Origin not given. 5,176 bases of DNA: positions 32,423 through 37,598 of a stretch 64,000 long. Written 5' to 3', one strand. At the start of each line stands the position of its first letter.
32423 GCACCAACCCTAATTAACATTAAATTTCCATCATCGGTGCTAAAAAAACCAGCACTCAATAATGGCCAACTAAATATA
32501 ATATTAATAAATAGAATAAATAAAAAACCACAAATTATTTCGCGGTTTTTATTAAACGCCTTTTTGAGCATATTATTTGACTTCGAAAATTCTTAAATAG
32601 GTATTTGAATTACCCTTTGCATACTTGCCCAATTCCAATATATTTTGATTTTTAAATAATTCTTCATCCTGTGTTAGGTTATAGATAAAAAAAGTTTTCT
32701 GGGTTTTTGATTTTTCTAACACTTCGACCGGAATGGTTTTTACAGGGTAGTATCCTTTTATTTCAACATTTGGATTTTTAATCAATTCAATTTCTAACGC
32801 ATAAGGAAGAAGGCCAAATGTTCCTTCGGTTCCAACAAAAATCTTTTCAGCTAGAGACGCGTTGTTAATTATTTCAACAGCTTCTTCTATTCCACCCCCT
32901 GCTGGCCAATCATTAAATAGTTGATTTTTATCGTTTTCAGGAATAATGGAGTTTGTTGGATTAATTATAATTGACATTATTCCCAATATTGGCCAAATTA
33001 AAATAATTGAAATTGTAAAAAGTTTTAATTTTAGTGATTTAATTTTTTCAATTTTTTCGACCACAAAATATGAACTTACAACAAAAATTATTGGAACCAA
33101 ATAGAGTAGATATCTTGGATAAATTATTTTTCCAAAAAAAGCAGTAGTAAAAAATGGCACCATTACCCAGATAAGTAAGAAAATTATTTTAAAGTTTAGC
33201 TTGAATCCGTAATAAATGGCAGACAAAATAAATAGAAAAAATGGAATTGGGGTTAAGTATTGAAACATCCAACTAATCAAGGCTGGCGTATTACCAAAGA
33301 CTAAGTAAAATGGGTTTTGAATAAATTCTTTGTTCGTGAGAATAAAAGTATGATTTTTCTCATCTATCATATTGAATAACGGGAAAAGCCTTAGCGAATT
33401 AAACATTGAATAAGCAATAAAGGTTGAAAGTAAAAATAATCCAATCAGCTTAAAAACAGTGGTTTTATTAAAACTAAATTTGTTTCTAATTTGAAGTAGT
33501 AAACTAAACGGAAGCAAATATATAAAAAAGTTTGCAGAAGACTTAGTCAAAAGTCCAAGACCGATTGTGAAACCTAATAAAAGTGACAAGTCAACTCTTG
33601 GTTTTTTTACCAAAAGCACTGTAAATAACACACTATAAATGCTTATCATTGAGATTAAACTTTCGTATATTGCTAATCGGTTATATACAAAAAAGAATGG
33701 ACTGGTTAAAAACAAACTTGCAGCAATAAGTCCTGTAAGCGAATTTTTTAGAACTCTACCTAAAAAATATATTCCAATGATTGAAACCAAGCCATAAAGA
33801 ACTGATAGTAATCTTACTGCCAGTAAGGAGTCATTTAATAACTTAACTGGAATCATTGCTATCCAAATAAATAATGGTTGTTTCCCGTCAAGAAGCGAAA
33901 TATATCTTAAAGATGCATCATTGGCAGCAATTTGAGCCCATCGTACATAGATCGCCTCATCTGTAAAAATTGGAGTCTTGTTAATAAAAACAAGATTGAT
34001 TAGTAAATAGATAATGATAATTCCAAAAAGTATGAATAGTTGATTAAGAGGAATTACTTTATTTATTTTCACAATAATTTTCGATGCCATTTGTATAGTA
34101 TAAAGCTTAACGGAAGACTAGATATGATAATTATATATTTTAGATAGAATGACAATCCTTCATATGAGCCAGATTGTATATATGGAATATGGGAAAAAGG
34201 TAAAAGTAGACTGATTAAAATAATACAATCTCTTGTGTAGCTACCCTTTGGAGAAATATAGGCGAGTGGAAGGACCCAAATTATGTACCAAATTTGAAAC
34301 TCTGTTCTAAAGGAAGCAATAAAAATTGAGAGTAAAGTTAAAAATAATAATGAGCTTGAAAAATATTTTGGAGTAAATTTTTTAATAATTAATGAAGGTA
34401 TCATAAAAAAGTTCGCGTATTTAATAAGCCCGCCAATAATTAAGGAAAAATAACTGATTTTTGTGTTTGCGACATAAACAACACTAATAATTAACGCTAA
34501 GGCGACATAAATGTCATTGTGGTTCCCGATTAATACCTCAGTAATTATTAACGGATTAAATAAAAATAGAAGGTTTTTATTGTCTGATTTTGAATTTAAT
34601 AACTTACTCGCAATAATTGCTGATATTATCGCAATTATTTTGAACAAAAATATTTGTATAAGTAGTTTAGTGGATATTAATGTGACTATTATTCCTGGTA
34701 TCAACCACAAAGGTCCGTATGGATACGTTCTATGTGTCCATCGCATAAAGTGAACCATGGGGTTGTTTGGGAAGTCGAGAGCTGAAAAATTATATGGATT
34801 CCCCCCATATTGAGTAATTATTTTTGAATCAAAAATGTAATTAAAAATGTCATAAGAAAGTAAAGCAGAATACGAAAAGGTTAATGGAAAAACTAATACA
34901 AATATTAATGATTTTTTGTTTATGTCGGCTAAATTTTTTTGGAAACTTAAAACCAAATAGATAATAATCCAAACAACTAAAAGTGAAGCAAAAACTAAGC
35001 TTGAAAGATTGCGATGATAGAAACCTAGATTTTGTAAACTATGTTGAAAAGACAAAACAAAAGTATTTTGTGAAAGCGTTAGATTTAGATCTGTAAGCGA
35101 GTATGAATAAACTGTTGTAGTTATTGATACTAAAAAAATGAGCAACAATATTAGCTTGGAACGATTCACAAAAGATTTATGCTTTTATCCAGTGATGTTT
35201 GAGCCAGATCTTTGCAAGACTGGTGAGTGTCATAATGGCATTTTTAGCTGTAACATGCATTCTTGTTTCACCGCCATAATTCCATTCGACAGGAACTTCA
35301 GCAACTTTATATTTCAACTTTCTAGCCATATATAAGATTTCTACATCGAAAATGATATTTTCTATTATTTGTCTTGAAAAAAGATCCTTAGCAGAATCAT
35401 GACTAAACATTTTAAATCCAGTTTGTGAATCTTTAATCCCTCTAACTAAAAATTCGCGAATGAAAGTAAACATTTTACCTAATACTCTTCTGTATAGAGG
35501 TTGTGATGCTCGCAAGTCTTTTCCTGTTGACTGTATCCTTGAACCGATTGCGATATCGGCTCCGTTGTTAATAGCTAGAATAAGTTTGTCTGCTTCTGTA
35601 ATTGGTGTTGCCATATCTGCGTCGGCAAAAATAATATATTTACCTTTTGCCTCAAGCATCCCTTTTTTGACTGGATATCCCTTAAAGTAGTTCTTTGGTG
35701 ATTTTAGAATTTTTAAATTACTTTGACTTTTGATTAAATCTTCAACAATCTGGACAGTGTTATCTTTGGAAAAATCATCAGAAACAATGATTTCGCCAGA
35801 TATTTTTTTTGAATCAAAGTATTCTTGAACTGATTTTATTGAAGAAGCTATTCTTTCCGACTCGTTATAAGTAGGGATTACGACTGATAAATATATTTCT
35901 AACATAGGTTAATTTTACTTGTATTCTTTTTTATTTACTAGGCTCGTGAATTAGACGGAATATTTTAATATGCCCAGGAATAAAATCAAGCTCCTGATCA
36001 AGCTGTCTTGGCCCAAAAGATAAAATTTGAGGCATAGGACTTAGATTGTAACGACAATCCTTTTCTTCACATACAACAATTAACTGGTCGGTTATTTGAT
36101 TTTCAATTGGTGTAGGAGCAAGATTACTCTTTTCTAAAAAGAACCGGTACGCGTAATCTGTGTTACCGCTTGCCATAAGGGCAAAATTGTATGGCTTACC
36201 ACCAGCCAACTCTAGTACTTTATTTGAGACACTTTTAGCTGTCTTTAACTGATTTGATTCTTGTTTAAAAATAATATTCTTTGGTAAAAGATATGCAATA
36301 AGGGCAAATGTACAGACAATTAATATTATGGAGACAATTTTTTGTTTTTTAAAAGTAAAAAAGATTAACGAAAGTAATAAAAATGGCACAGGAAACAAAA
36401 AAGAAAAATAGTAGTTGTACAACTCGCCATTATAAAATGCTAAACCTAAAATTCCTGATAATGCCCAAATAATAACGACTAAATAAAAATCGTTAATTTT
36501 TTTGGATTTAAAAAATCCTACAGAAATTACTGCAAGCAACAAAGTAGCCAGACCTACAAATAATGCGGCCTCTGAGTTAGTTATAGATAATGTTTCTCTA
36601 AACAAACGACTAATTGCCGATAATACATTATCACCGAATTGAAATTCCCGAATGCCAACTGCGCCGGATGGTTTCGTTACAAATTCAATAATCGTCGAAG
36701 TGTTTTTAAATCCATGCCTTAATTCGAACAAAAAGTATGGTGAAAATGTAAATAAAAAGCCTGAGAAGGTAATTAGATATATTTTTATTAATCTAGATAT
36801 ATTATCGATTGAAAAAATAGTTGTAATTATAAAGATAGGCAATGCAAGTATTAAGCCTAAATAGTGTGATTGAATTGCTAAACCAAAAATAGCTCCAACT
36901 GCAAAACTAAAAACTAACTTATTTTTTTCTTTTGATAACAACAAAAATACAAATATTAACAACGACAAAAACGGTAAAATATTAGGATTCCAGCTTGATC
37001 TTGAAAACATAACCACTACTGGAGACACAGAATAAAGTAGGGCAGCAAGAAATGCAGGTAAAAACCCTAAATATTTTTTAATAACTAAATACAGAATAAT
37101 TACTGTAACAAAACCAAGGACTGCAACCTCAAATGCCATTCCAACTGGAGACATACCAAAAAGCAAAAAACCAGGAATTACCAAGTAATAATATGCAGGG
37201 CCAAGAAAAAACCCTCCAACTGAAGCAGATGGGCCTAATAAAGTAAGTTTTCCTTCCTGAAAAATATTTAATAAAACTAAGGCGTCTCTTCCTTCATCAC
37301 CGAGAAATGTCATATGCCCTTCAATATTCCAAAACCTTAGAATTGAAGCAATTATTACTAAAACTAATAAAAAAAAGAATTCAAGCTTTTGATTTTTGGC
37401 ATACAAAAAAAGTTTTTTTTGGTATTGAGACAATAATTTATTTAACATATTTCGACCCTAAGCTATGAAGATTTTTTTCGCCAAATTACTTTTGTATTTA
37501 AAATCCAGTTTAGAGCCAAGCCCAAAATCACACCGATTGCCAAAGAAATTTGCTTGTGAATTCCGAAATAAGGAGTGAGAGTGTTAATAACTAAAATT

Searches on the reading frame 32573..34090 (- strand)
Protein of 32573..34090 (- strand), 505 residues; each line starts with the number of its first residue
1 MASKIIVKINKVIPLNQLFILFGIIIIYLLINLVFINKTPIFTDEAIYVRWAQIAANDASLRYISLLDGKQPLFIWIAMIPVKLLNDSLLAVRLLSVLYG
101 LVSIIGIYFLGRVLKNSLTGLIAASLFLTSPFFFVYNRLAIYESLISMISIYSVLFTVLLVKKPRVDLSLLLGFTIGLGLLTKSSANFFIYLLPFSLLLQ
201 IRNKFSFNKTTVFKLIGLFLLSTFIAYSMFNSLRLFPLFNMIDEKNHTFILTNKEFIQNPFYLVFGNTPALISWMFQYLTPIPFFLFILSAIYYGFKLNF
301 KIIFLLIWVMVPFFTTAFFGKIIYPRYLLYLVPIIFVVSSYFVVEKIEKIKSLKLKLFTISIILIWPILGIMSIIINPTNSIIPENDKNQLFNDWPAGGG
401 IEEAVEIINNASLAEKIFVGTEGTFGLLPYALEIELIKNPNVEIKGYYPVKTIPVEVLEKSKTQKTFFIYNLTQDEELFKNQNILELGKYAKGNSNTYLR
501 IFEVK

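Call 5: search_protein_families(library=pfam, proteins=[window:32573-34090:-], max_evalue=0.01)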
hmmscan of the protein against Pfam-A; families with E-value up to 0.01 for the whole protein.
window:32573-34090:- (505 aa): 1 family
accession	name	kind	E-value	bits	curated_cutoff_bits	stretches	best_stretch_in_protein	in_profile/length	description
PF13231.12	PMT_2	-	3.7e-16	60.2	26.1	1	72-225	4-158/160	Dolichyl-phosphate-mannose-protein mannosyltransferase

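Call 10: search_solved_structures(query=window:32573-34090:-, max_evalue=1, show_alignments=2)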
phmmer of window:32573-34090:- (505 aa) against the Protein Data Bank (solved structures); distinct sequences matched with E-value up to 1: 0.

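Call 48: search_protein_representatives(protein=window:32573-34090:-)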
Query: 505 residues. Proteins with E-value up to 0.001 (for the whole library): 3291; up to 1e-10: 1422; up to 1e-30: 354. The best 150 are listed.
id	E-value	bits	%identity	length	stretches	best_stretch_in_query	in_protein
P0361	7.6e-193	658.5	61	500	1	8-504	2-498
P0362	2.0e-107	376.7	42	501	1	19-505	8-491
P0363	2.6e-103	363.2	42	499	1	24-504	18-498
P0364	7.1e-103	361.8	43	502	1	20-505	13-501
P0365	9.4e-99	348.2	41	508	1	19-504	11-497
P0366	1.1e-96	341.4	43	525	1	24-504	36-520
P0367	1.8e-96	340.6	43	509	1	18-471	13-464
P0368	2.1e-96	340.4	40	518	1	17-496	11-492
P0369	1.1e-95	338.1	39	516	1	12-504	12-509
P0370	3.0e-92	326.7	39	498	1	7-505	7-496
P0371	4.6e-92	326.1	39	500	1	19-504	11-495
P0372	1.9e-90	320.7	40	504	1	19-504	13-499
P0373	2.2e-90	320.6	40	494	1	20-504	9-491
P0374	5.1e-90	319.3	39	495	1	13-504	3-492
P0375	1.0e-89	318.4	40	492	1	25-504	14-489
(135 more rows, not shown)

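Call 78: search_protein_families(library=ncbifam, proteins=[window:32573-34090:-], max_evalue=0.1)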
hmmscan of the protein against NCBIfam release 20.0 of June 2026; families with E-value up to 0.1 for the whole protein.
window:32573-34090:- (505 aa): 0 families

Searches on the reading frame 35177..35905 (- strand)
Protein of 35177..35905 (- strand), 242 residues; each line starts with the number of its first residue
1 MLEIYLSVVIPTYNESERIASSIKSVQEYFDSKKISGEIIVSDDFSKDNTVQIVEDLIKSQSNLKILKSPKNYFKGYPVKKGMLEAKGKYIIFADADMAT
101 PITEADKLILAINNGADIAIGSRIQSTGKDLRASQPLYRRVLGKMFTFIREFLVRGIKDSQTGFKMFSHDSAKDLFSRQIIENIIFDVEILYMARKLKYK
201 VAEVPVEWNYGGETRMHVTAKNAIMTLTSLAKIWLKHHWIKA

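Call 13: search_protein_families(library=pfam, proteins=[window:35177-35905:-], max_evalue=0.00001)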
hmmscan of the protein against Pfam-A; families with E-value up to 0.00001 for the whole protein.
window:35177-35905:- (242 aa): 2 families
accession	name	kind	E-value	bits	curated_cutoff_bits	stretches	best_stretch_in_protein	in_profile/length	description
PF00535.33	Glycos_transf_2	-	1.1e-27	97.5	23.3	1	7-176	1-168/168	Glycosyl transferase family 2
PF10111.15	Glyco_tranf_2_2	-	3.6e-07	30.4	27.3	1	7-99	1-93/276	Glycosyltransferase like family 2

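Call 47: search_protein_families(library=ncbifam, proteins=[window:35177-35905:-], max_evalue=0.01)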
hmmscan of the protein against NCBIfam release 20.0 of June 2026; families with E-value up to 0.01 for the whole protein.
window:35177-35905:- (242 aa): 21 families
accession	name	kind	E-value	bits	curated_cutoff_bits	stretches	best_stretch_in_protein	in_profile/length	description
NF047588.1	GlcsyltransPgfSStrep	equivalog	2e-14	53.5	500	1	6-177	3-169/308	glycosyltransferase PgfS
NF041391.1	DPhHxTase_Halo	equivalog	6.5e-14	51.4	375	1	12-217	3-193/213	dolichyl-phosphate hexose transferase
NF050050.1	ProtGlycPglI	equivalog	1.5e-13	50.8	500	1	5-118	3-114/306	GalNAc(5)-diNAcBac-PP-undecaprenol beta-1,3-glucosyltransferase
TIGR04283.1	glyco_like_mftF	equivalog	6.1e-13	48.9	182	1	6-119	1-104/221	TIGR04283 family arsenosugar biosynthesis glycosyltransferase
TIGR04182.1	glyco_TIGR04182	equivalog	1.7e-12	47.4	325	1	7-215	3-200/293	S-layer glycoprotein N-glycosyltransferase AglJ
TIGR03937.1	PgaC_IcaA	equivalog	1.9e-12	46.9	422.3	1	6-99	47-137/407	poly-beta-1,6-N-acetyl-D-glucosamine synthase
NF038302.1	EPS_HpsE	equivalog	1.9e-12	46.8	300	1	6-99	3-98/307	hormogonium polysaccharide biosynthesis glycosyltransferase HpsE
NF058614.1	PPMAGASynPpgS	equivalog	7.8e-12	45.1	370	1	8-211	4-199/226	polyprenyl-phospho-N-acetylgalactosaminyl synthase PpgS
NF007482.0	PRK10073.1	equivalog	8.3e-11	41.5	423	1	5-120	7-119/334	glycosyltransferase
NF007986.1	PRK10714.1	equivalog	1e-10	41.2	529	1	6-124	8-127/316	undecaprenyl-phosphate 4-deoxy-4-formamido-L-arabinose transferase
NF041875.1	EPS_EpsD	equivalog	1.6e-10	40.9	370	1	6-146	1-136/325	exopolysaccharide biosynthesis glycosyltransferase EpsD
NF010496.0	PRK13915.1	equivalog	1e-09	37.9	262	1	6-102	33-131/307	glucosyl-3-phosphoglycerate synthase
NF047683.1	TeichurnBiosyTuaG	equivalog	2.6e-09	37.1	400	1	6-99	8-98/252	teichuronic acid biosynthesis protein TuaG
TIGR03111.1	glyc2_xrt_Gpos1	hypoth_equivalog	9.2e-09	34.6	363.95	1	6-190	51-237/439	TIGR03111 family XrtG-associated glycosyltransferase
NF053739.1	GlytfEpsEBac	equivalog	8.2e-07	28.3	450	1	6-99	3-94/265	glycosyltransferase EpsE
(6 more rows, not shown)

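Call 69: search_solved_structures(query=window:35177-35905:-, max_evalue=0.001)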
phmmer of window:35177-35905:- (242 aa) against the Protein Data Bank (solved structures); distinct sequences matched with E-value up to 0.001: 24.
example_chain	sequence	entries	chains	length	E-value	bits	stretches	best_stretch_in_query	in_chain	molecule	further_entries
5mlz_A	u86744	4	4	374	1.5e-18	70.4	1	5-209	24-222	Dolichol monophosphate mannose synthase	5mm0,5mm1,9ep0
5eke_A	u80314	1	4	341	2e-11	47.1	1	4-145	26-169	Uncharacterized glycosyltransferase sll0501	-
5ekp_C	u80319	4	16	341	2e-11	47.1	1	4-145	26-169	Uncharacterized glycosyltransferase sll0501 | Glycosyltransferase sll0501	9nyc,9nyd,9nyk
9nye_A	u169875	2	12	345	2.1e-11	47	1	4-145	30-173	Glycosyltransferase sll0501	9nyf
2z87_A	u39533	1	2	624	2.4e-09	40.3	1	6-114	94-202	Chondroitin synthase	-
2z86_A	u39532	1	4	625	2.4e-09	40.3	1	6-114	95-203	Chondroitin synthase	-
5tze_C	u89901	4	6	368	4.6e-09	39.4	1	6-98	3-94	Glycosyl transferase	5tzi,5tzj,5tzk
9hwj_A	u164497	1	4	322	1e-08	38.3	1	6-122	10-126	Undecaprenyl-phosphate 4-deoxy-4-formamido-L-arabinose transferase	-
5tz8_A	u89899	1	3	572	1.5e-08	37.7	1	6-98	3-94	Glycosyl transferase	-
9bhc_C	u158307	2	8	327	3.3e-08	36.6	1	6-124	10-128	Undecaprenyl-phosphate 4-deoxy-4-formamido-L-arabinose transferase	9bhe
8vxh_A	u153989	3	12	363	4.2e-08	36.2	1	6-124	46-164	Undecaprenyl-phosphate 4-deoxy-4-formamido-L-arabinose transferase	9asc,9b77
9jma_A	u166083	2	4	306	4.8e-07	32.8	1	6-119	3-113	GalNAc(5)-diNAcBac-PP-undecaprenol beta-1,3-glucosyltransferase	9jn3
5hea_A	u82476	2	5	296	1.9e-05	27.5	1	6-133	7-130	Putative glycosyltransferase (GalT1)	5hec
8vh7_A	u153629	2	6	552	2.3e-05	27.3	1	6-100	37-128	Heparosan synthase B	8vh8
8viw_A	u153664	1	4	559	2.3e-05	27.2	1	6-100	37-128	Heparosan synthase B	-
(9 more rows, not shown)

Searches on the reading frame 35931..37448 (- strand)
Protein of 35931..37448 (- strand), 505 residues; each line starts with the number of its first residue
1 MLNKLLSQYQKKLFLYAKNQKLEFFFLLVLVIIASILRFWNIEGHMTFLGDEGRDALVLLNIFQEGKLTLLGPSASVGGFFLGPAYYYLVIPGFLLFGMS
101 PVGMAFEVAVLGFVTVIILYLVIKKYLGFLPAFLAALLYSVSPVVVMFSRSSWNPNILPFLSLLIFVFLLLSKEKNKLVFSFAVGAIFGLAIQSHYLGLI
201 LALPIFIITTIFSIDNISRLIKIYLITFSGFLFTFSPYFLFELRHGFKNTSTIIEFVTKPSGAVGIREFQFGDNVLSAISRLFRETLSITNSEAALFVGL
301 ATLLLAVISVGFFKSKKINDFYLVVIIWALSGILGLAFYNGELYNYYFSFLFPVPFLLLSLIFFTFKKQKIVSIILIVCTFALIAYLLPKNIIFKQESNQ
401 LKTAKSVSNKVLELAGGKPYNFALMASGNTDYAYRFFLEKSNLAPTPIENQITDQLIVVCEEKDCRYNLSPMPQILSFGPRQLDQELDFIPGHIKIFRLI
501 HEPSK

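Call 5: search_protein_families(library=pfam, proteins=[window:35931-37448:-], max_evalue=0.01)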
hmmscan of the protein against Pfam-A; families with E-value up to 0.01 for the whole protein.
window:35931-37448:- (505 aa): 1 family
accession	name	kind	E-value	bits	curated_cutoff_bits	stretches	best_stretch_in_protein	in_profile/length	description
PF13231.12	PMT_2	-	1.1e-12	48.9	26.1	1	84-238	4-157/160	Dolichyl-phosphate-mannose-protein mannosyltransferase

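Call 42: find_homologous_proteins(query=window:35931-37448:-)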
Query window:35931-37448:- (505 aa): 2753 proteins with E <= 0.001 among 8000 candidates; the best 120 are listed.
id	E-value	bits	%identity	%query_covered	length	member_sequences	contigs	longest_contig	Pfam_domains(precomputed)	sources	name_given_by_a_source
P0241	0.0e+0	1024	95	100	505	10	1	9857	PF13231.13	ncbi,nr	ncbi:glycosyltransferase family 39 protein [Candidatus Curtissbacteria bacterium]|nr:glycosyltransfe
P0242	1.2e-280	950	86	100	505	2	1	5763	PF13231.13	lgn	-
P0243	7.8e-271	917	82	100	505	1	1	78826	PF13231.13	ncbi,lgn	-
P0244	3.6e-213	727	67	96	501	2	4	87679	PF13231.13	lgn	-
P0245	8.2e-213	726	64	99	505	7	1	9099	PF13231.13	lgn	-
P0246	2.4e-212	724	65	99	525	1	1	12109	PF13231.13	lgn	-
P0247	1.2e-208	712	66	96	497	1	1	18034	PF13231.13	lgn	-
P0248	1.7e-207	708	67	96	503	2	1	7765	PF13231.13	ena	-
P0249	2.7e-204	698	64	96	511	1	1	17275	PF13231.13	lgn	-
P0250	7.3e-110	386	42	99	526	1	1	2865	PF13231.13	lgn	-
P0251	3.1e-108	381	42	93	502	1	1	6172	PF13231.13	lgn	-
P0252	8.1e-107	376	44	93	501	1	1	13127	PF13231.13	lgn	-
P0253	8.7e-107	376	41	96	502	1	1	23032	PF13231.13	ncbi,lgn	-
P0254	9.9e-107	376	43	96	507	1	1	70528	PF13231.13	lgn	-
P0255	1.1e-106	376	41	97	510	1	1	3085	PF13231.13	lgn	-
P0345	5.4e-95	337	39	97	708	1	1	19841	PF10111.15,PF13641.13,PF02366.25,PF00535.33,PF13231.13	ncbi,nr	ncbi:glycosyltransferase, partial [Candidatus Microgenomates bacterium]|nr:glycosyltransferase [Cand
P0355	5.2e-94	334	37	92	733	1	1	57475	PF10111.15,PF13641.13,PF00535.33,PF13231.13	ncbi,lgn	-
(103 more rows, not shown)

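Call 73: find_encoding_contigs(protein=P0244, flank=8000, max_places=2)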
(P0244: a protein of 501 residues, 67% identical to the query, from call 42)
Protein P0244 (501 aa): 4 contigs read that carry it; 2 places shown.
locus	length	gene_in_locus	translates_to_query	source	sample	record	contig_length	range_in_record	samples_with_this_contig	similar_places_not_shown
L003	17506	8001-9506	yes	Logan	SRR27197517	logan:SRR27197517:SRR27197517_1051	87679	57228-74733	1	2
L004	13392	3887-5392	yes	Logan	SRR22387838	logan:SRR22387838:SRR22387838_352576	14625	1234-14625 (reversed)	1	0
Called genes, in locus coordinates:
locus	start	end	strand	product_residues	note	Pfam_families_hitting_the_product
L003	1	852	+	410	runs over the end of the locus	PF00932:LTD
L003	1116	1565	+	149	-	PF04892:VanZ-LLP1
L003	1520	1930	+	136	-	PF02367:TsaE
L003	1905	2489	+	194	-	PF01300:Sua5_yciO_yrdC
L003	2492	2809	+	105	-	PF00814:TsaD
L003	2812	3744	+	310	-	PF00188:CAP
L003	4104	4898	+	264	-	PF00483:NTP_transferase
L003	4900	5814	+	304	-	PF01073:3Beta_HSD (weak), PF01370:Epimerase, PF02719:Polysacc_synt_2 (weak), PF04321:RmlD_sub_bind, PF16363:GDP_Man_Dehyd, PF07993:NAD_binding_4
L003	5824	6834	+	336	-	PF05368:NmrA, PF01370:Epimerase, PF04321:RmlD_sub_bind, PF16363:GDP_Man_Dehyd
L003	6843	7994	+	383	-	PF00535:Glycos_transf_2, PF10111:Glyco_tranf_2_2 (weak), PF04138:GtrA_DPMS_TM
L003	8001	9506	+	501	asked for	PF13231:PMT_2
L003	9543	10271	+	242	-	PF00535:Glycos_transf_2, PF10111:Glyco_tranf_2_2 (weak)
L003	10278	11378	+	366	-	PF26314:MptA_B_family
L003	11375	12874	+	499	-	PF13231:PMT_2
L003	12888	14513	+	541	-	PF09586:YfhO (weak)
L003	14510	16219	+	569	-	PF10131:PTPS_related (weak)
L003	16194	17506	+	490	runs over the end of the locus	PF01943:Polysacc_synt, PF13440:Polysacc_synt_3, PF03023:MurJ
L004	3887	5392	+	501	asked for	PF13231:PMT_2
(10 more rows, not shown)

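Call 75: search_protein_families(library=pfam, proteins=[L003:10278-11378:+], max_evalue=10)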
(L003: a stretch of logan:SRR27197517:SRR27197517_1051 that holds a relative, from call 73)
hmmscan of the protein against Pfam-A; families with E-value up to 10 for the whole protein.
L003:10278-11378:+ (366 aa): 1 family
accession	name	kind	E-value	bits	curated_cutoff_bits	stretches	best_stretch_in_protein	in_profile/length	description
PF09813.14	Coa3_cc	-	0.2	11.8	27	0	10-25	18-33/48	Cytochrome c oxidase assembly factor 3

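Call 78: search_protein_families(library=ncbifam, proteins=[window:35931-37448:-], max_evalue=0.1)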
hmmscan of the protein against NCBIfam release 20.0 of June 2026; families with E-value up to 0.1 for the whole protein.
window:35931-37448:- (505 aa): 1 family
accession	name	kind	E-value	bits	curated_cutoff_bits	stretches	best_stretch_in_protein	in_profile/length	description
TIGR03663.1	TIGR03663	subfamily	1.3e-09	37.6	126.25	1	27-213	4-181/435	flippase activity-associated protein Agl23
